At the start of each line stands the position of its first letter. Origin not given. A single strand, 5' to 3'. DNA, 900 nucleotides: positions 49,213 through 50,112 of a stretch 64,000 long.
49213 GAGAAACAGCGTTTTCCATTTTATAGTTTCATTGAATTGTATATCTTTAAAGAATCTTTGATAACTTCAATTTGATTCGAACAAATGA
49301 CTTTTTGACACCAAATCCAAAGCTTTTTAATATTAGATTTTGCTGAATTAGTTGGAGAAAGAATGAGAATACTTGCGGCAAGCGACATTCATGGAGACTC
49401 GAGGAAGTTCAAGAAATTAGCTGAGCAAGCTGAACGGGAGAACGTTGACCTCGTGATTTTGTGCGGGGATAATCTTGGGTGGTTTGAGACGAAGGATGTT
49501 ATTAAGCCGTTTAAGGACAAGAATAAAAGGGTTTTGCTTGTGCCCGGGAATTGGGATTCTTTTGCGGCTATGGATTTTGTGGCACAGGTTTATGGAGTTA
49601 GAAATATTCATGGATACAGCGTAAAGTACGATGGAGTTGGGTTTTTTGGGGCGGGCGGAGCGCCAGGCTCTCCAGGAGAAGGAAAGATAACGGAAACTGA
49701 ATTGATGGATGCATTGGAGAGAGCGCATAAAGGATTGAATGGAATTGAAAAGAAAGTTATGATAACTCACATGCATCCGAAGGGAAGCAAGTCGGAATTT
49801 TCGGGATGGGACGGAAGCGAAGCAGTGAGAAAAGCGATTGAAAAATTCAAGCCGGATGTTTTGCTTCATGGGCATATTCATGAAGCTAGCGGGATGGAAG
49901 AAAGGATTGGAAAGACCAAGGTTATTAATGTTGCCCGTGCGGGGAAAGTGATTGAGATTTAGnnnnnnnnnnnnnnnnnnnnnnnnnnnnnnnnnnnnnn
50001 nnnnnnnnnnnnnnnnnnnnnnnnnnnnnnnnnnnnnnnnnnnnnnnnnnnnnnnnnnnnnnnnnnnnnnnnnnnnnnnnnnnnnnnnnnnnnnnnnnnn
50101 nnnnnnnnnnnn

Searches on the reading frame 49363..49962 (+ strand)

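Call 38: search_protein_families(library=ncbifam, proteins=[window:49363-49962:+], max_evalue=0.01)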
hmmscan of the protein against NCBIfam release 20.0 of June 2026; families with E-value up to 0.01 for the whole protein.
window:49363-49962:+ (199 aa): 4 families
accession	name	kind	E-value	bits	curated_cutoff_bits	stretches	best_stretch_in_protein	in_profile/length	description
TIGR00040.1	yfcE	subfamily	1.2e-13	51.4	56.25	1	1-176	1-119/158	YfcE family phosphodiesterase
NF006988.0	PRK09453.1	equivalog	5.5e-07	29.6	117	1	1-63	1-72/183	phosphodiesterase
TIGR03729.1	acc_ester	subfamily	0.00075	19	148.25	0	4-68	3-75/239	putative phosphoesterase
NF003743.0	PRK05340.1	equivalog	0.0069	15.6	134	0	152-184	177-209/242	UDP-2,3-diacylglucosamine diphosphatase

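Call 44: search_protein_families(library=pfam, proteins=[window:49363-49962:+], max_evalue=0.001)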
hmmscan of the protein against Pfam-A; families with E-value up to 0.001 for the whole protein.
window:49363-49962:+ (199 aa): 3 families
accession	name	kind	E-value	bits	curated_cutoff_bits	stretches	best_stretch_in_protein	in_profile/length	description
PF00149.33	Metallophos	-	1.2e-18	68.7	21.5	1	1-174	1-190/191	Calcineurin-like phosphoesterase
PF12850.12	Metallophos_2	-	8.8e-17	62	27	1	1-190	1-132/154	Calcineurin-like phosphoesterase superfamily domain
PF14582.11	Metallophos_3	-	3.3e-09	36.9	28.2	1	55-189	90-235/259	Metallophosphoesterase, calcineurin superfamily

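Call 52: search_protein_families(library=padloc, proteins=[window:49363-49962:+], max_evalue=0.01)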
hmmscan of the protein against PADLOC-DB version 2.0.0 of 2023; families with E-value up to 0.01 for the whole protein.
window:49363-49962:+ (199 aa): 1 family
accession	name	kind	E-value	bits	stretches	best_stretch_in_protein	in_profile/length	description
PDLC04908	PDC-S10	-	3.7e-17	60.3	1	1-192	10-200/223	-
